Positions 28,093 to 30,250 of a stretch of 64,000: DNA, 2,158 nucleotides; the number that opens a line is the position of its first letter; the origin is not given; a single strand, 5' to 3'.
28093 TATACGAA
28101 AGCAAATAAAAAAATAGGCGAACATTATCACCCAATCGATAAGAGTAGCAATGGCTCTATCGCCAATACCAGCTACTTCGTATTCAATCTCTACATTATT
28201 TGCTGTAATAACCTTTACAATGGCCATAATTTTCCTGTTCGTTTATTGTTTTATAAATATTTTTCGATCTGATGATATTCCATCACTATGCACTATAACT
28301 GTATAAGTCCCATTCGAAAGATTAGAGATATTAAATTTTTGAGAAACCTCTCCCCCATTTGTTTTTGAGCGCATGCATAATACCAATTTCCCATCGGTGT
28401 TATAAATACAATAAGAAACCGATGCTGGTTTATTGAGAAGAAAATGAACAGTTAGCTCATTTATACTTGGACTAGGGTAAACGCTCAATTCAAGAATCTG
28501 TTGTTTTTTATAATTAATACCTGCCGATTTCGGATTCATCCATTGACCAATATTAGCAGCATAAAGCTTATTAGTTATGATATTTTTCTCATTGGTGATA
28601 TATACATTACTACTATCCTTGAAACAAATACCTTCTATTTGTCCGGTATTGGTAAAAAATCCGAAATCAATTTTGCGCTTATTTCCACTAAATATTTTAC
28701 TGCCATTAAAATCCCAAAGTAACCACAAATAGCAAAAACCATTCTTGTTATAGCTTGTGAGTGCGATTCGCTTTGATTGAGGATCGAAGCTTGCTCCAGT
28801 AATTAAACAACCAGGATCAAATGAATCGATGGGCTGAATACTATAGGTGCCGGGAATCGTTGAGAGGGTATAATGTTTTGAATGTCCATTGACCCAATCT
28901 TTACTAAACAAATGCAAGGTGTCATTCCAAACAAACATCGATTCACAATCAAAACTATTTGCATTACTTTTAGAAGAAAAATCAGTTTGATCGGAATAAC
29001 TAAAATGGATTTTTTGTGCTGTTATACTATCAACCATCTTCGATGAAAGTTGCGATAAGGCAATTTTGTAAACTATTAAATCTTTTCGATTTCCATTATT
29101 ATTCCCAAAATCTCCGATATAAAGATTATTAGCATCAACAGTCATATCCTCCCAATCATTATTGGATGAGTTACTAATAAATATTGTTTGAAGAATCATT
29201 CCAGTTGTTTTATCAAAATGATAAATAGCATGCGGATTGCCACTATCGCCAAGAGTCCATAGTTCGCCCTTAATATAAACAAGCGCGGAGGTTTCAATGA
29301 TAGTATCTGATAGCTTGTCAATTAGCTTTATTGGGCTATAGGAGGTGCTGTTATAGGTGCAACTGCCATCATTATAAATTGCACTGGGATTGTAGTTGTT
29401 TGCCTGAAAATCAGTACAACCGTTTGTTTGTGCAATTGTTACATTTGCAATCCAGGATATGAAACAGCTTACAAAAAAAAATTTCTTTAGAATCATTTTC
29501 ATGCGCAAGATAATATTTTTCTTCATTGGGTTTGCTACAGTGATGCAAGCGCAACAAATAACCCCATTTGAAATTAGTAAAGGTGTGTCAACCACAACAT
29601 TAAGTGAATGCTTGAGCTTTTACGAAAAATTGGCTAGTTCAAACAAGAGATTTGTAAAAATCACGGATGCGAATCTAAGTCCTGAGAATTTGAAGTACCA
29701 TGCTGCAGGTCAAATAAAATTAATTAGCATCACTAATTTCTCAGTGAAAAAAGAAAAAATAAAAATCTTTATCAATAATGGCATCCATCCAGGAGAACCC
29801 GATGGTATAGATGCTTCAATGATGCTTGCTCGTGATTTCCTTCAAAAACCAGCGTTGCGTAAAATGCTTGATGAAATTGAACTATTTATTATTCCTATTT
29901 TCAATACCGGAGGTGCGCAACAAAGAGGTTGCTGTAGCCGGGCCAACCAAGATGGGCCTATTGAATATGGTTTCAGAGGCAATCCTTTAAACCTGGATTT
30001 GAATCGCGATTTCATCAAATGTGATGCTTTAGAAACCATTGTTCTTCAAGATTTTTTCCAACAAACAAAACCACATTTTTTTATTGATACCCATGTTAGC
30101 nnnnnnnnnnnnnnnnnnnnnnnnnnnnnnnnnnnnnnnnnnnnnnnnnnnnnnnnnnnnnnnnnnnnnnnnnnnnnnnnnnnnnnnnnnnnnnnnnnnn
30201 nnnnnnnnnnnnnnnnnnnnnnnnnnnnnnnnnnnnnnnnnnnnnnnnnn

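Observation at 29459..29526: Two divergent secreted-protein genes appear to start from one CATG palindrome, with an A9/T9 slippage-prone tract 20 nt away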

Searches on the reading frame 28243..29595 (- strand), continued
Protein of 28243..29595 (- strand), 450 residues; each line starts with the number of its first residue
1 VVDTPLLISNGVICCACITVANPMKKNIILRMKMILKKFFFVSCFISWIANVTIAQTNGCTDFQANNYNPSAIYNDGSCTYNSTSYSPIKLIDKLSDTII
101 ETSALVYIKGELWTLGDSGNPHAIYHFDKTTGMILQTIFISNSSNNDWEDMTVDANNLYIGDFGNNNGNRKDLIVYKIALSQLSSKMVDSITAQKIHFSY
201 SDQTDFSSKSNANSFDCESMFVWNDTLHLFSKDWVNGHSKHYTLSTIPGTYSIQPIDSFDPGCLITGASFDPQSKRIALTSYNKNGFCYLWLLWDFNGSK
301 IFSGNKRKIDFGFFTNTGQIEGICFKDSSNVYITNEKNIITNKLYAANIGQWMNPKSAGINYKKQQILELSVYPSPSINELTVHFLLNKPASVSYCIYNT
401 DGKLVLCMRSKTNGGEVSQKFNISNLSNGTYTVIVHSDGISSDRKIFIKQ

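Call 26: find_related_loci(query=A1, collection=genome_contigs, flank=3000)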
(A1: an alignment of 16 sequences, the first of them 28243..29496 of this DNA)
Query A1 (417 aa) in genome_contigs; peptide patterns used: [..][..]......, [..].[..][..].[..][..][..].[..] (x = any residue, [..] = any of these).
599 stretches matched a pattern (row limit reached: there are more); 578 encode a relative of the query (tblastn E <= 1e-3); the best 80 are kept; 80 distinct loci.
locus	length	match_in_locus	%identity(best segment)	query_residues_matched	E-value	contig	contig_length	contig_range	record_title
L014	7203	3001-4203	64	18-417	3e-180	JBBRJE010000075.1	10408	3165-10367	MAG: Bacteroidia bacterium isolate Co_metawrap_2848 Cmw_2848_k141_15341510_length_10408_cov_6.0000, whole genome shotgun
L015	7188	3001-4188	61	22-417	1e-167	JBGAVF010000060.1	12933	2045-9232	MAG: Bacteroidia bacterium isolate MAG_MBR_H10.30 MBRH10-30_opera_contig_15391, whole genome shotgun sequence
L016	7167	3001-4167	42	6-416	9e-91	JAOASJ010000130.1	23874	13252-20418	MAG: Bacteroidia bacterium isolate AF21_PE0_C1_S1_36_31 C1_S1_983_length_23874_cov_16, whole genome shotgun sequence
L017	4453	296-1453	39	26-417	8e-87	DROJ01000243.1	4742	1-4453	MAG TPA_asm: Bacteroidetes bacterium isolate HyVt-532 HyVt-532_k145_185841, whole genome shotgun sequence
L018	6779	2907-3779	46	19-311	2e-83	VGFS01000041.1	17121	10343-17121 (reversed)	MAG: Bacteroidetes bacterium isolate M_surface_9_m1_279 M_surface_9_m1_279_Ga0194116_10004062, whole genome shotgun sequ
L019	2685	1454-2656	40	20-417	3e-85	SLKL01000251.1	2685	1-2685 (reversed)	MAG: Saprospiraceae bacterium isolate CSSed165cm_270 CSSed16-5cm-232767, whole genome shotgun sequence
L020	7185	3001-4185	40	1-405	1e-82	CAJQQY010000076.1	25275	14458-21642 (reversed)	MAG: uncultured Saprospiraceae bacterium isolate 3_20180529_Bin_METABAT_102_1 genome assembly, contig: c_000006572975, w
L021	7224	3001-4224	39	5-405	1e-82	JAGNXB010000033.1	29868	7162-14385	MAG: Saprospiraceae bacterium isolate Go_SlAct_bin_199 Go_SlAct_5060_length_29868_cov_12.454490, whole genome shotgun se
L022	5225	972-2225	38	3-417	4e-81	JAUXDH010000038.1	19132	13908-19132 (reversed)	MAG: Chlorobiota bacterium isolate CSMAG_2846 CSMAG_2846_k119_819690_length_19132_cov_12.8144, whole genome shotgun sequ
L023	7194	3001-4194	38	20-416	3e-81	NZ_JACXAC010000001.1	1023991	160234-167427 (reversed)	Hymenobacter armeniacus strain BT189 NODE_1_length_1023991_cov_49.121967, whole genome shotgun sequence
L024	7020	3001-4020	41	3-350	5e-81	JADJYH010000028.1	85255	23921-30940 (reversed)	MAG: Saprospiraceae bacterium isolate Lyne_18-Q3-R50-59_BATAC.195 tig00025855-10-855730, whole genome shotgun sequence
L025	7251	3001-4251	36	6-416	2e-78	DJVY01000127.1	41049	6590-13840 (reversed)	MAG TPA_asm: Bacteroidales bacterium UBA6244 UBA6244_contig_12119, whole genome shotgun sequence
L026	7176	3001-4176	34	25-416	3e-78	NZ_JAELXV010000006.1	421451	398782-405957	Hymenobacter sp. BT559 NODE_6_length_421451_cov_52.861816, whole genome shotgun sequence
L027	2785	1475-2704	35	3-416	4e-78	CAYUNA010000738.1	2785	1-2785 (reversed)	MAG TPA_asm: uncultured Saprospiraceae bacterium isolate SRP268394_co1_8 genome assembly, contig: NODE_46929_length_2785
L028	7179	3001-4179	35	22-415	1e-76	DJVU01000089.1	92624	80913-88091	MAG TPA_asm: Bacteroidales bacterium UBA6248 UBA6248_contig_27221, whole genome shotgun sequence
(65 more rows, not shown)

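Call 41: find_encoding_contigs(protein=P0124, flank=2500, max_places=3)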
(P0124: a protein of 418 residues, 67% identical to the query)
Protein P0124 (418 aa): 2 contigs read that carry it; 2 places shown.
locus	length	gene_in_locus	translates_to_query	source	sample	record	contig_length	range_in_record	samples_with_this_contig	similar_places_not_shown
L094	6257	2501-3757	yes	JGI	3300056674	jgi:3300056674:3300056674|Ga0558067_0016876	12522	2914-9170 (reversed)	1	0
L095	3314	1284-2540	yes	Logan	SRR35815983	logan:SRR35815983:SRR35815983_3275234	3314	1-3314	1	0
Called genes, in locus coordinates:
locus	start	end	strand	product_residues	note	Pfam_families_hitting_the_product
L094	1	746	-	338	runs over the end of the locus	PF01180:DHO_dh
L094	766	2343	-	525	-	PF00246:Peptidase_M14 (weak)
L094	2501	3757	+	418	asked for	PF18962:Por_Secre_tail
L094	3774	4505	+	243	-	PF06271:RDD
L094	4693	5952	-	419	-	PF00696:AA_kinase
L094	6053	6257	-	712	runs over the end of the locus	PF02897:Peptidase_S9_N, PF00326:Peptidase_S9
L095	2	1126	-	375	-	?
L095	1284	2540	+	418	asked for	PF18962:Por_Secre_tail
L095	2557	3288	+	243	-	PF06271:RDD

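Call 42: find_encoding_contigs(protein=P0123, flank=2500, max_places=3)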
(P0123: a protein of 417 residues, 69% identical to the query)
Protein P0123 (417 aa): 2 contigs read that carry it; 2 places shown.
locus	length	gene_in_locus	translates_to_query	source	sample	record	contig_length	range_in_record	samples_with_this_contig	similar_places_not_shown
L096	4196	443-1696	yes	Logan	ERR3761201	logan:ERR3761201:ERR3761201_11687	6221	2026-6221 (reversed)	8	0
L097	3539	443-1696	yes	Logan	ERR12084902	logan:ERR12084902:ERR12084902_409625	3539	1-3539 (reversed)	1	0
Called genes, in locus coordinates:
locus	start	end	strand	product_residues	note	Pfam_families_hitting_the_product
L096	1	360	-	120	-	?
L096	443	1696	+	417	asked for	PF18962:Por_Secre_tail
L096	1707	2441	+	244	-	PF06271:RDD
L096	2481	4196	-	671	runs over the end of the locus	PF00133:tRNA-synt_1, PF01406:tRNA-synt_1e (faint), PF09334:tRNA-synt_1g, PF19303:Anticodon_3, PF01588:tRNA_bind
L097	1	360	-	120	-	?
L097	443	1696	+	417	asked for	PF18962:Por_Secre_tail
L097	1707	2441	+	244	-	PF06271:RDD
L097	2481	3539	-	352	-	?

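Call 43: find_encoding_contigs(protein=P0127, flank=2500, max_places=3)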
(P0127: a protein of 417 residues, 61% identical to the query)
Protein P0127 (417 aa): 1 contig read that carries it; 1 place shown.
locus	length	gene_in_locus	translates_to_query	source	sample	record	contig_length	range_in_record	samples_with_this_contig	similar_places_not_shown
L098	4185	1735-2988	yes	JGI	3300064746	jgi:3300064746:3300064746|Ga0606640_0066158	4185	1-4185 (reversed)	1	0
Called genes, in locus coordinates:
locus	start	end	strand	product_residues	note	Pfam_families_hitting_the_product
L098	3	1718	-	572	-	?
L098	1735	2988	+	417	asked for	PF18962:Por_Secre_tail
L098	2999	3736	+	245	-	PF06271:RDD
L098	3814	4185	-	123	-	?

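Call 49: find_related_loci(query=A1, collection=metagenome_contigs, flank=2500)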
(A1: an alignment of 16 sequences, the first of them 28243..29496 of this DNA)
Query A1 (417 aa) in metagenome_contigs; peptide patterns used: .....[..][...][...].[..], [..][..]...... (x = any residue, [..] = any of these).
600 stretches matched a pattern (row limit reached: there are more); 548 encode a relative of the query (tblastn E <= 1e-3); the best 80 are kept; 80 distinct loci.
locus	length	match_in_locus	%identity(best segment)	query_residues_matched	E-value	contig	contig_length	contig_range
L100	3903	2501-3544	40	2-350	5e-85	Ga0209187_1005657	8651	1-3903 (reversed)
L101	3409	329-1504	37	25-416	7e-84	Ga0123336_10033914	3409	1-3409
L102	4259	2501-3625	40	20-402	4e-81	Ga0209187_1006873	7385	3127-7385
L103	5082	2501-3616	40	3-381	7e-81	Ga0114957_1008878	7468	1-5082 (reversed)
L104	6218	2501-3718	34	11-416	8e-80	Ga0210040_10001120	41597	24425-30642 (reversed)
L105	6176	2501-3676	33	25-416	2e-79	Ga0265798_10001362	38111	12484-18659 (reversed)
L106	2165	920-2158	37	6-417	3e-82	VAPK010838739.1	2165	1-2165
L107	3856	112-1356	37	3-417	8e-77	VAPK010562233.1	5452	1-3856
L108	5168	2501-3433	40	4-308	8e-77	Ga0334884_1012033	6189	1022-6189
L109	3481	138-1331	38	9-405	4e-75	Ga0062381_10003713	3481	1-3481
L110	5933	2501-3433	39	4-308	2e-74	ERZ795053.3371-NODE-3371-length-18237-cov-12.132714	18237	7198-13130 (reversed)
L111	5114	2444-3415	42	26-357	3e-74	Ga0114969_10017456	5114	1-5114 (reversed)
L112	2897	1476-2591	41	20-398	3e-75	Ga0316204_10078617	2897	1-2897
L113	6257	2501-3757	35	6-414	1e-73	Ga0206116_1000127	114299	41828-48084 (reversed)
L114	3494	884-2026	38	22-400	8e-74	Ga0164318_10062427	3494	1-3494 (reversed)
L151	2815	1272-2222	38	3-320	4e-60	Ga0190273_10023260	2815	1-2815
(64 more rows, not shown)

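Call 64: search_solved_structures(query=window:28243-29496:-, max_evalue=0.01)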
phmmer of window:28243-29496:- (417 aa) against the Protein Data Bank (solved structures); distinct sequences matched with E-value up to 0.01: 0.

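Call 67: find_encoding_contigs(protein=P0246, flank=1500, max_places=6)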
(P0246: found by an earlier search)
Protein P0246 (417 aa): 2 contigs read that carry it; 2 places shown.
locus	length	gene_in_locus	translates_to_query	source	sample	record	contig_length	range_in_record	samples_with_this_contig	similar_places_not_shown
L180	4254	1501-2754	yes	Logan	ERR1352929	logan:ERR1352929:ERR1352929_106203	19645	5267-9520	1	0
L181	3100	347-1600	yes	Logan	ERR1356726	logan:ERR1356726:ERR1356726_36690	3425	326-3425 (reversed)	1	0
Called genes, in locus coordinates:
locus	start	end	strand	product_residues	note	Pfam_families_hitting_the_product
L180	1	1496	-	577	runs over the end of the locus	PF00246:Peptidase_M14 (weak)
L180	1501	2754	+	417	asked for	PF18962:Por_Secre_tail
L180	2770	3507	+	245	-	PF06271:RDD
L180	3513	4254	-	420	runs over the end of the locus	PF00696:AA_kinase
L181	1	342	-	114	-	?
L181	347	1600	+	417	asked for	PF18962:Por_Secre_tail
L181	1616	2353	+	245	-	PF06271:RDD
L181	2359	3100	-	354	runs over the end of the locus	?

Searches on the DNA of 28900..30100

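Call 63: search_rna_families(source=window, start=28900, end=30100, threshold=evalue, max_evalue=1)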
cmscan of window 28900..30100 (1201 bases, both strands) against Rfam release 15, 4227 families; matches with E-value up to 1: 0.
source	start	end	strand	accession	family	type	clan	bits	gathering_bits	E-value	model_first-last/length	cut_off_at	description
